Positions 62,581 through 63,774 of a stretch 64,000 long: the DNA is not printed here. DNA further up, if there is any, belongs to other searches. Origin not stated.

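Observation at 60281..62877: Minimal [NiFe]-hydrogenase locus with a NuoB-type small subunit and a large subunit lacking the C-terminal His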

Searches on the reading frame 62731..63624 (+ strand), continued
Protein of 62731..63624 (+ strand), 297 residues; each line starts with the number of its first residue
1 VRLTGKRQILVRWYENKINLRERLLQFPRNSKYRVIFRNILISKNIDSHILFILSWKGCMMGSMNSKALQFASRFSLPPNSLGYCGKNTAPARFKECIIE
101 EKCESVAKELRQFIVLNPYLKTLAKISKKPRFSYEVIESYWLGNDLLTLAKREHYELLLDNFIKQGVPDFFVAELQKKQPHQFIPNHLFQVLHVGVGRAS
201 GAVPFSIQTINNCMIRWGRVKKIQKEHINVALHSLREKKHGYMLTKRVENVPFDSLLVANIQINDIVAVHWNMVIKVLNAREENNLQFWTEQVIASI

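Call 83: search_protein_families(library=ncbifam, proteins=[L064:4475-4759:-, L064:4849-5553:+, L064:8166-8915:-, L064:3525-4466:-], max_evalue=0.001)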
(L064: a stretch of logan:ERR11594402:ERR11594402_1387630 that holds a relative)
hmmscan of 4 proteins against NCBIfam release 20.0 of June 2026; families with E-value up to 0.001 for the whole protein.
L064:4475-4759:- (94 aa): 2 families
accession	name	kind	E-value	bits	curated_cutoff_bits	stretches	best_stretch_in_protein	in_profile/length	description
NF045874.1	Vhu_polyferre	exception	0.00022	20.1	600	1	25-82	190-245/381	F420-non-reducing hydrogenase associated-polyferredoxin VhuB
NF040864.1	HgcB_ferredoxin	equivalog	0.00028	20.7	99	1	26-83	9-64/93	mercury methylation ferredoxin HgcB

L064:4849-5553:+ (234 aa): 17 families
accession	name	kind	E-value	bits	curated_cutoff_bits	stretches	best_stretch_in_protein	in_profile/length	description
NF040810.1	BenC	equivalog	1.6e-14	53.9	430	1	4-232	108-331/333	benzoate 1,2-dioxygenase electron transfer component BenC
NF009805.0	PRK13289.1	equivalog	4.4e-14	52.2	432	1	27-232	183-393/399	NO-inducible flavohemoprotein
TIGR01941.1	nqrF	equivalog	1.8e-09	37.1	295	1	82-231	247-403/405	NADH:ubiquinone reductase (Na(+)-transporting) subunit F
NF008822.0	PRK11872.1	equivalog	3e-09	36.3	402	1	7-222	113-326/341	anthranilate 1,2-dioxygenase electron transfer component AntC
NF006220.0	PRK08345.1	subfamily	3.6e-09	36.3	395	1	23-190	37-210/294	cytochrome-c3 hydrogenase subunit gamma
NF052252.1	flav_redu_LuxG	exception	1.1e-08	34.6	340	1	22-192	21-190/232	flavin mononucleotide reductase LuxG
NF005963.0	PRK08051.1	equivalog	2.1e-08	33.7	230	1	16-225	18-224/233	NAD(P)H-flavin reductase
NF045803.1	MethMoxFADbindMmoC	equivalog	3.6e-08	32.6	500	1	26-230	137-339/343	aromatic/alkene monooxygenase hydroxylase FAD-binding subunit MmoC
TIGR02160.1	PA_CoA_Oxy5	hypoth_equivalog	2.7e-07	29.8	420.8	1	23-232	27-242/352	1,2-phenylacetyl-CoA epoxidase subunit PaaE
NF040835.1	sulfhyd_HydG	equivalog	1.6e-06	27.6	650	1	23-228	44-245/292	NADPH-dependent hydrogenase/sulfhydrogenase 1 subunit gamma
NF004862.0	PRK06222.1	subfamily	4.7e-05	23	220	1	47-216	40-200/281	sulfide/dihydroorotate dehydrogenase-like FAD/NAD-binding protein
NF040830.1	sulfhyd_ShyC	equivalog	4.7e-05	22.7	600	1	23-171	33-174/288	NAD(P)-dependent hydrogenase/sulfhydrogenase 2 subunit gamma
NF000796.0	PRK00054.1-1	equivalog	5.5e-05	22.5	224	1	67-176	53-152/254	dihydroorotate dehydrogenase electron transfer subunit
NF008178.0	PRK10926.1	equivalog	0.00026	20.3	390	1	28-142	30-143/248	ferredoxin--NADP(+) reductase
NF058510.1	bifunc_CpcD_PetH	exception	0.00046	19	635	0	69-124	215-270/405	bifunctional rod-capping linker CpcD/ferredoxin--NADP reductase PetH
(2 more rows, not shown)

L064:8166-8915:- (249 aa): 24 families
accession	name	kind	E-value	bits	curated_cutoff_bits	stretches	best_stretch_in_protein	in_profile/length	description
NF045803.1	MethMoxFADbindMmoC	equivalog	4.7e-37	127.5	500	1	46-249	135-340/343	aromatic/alkene monooxygenase hydroxylase FAD-binding subunit MmoC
NF040810.1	BenC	equivalog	6.4e-31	107.7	430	1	36-249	119-330/333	benzoate 1,2-dioxygenase electron transfer component BenC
NF008822.0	PRK11872.1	equivalog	7.5e-29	100.8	402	1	45-249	131-335/341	anthranilate 1,2-dioxygenase electron transfer component AntC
NF005963.0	PRK08051.1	equivalog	2.1e-26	92.7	230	1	26-249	6-230/233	NAD(P)H-flavin reductase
TIGR01941.1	nqrF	equivalog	6.8e-26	91.1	295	1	88-245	238-399/405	NADH:ubiquinone reductase (Na(+)-transporting) subunit F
TIGR02160.1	PA_CoA_Oxy5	hypoth_equivalog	5.7e-21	74.7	420.8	1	49-249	31-241/352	1,2-phenylacetyl-CoA epoxidase subunit PaaE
NF009805.0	PRK13289.1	equivalog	7.8e-20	71.2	432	1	50-249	184-392/399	NO-inducible flavohemoprotein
NF052252.1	flav_redu_LuxG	exception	2.6e-18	66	340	1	36-248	13-228/232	flavin mononucleotide reductase LuxG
NF007964.0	PRK10684.1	equivalog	3e-17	62.6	383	1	50-249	36-237/333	NADH oxidoreductase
NF058606.1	GlBtMonoRdsGbcB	equivalog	6.4e-17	61.5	500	1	38-246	28-244/362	glycine betaine monooxygenase reductase subunit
NF006220.0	PRK08345.1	subfamily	3.5e-14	52.7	395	1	26-246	13-248/294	cytochrome-c3 hydrogenase subunit gamma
NF058510.1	bifunc_CpcD_PetH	exception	2e-11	43.3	635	1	91-231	220-372/405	bifunctional rod-capping linker CpcD/ferredoxin--NADP reductase PetH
TIGR02911.1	sulfite_red_B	equivalog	1.4e-10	40.8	288.6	1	40-246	20-221/261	anaerobic sulfite reductase subunit AsrB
TIGR03224.1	benzo_boxA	equivalog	3.3e-10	39.5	459.2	1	90-230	235-378/411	benzoyl-CoA 2,3-epoxidase subunit BoxA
NF040835.1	sulfhyd_HydG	equivalog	4.8e-10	39.2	650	1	49-245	48-244/292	NADPH-dependent hydrogenase/sulfhydrogenase 1 subunit gamma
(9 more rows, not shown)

L064:3525-4466:- (313 aa): 2 families
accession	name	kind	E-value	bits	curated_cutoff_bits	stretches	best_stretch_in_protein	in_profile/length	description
TIGR00950.1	2A78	equivalog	3.6e-11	43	230.2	1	47-140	165-263/264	carboxylate/amino acid/amine transporter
NF050091.1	ArAmAcExpYddG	equivalog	4e-06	26.6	300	1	34-185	30-182/285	aromatic amino acid exporter YddG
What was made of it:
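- FNR-like flavoproteins in the neighbourhood give weak matches to sulfhydrogenase gamma: HydG 4.8e-10 at 39 bits, against a cut-off of 650 (call 83). The FNR-like proteins match benzoate/methane-monooxygenase-type reductases far better: MmoC 4.7e-37 (call 83).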
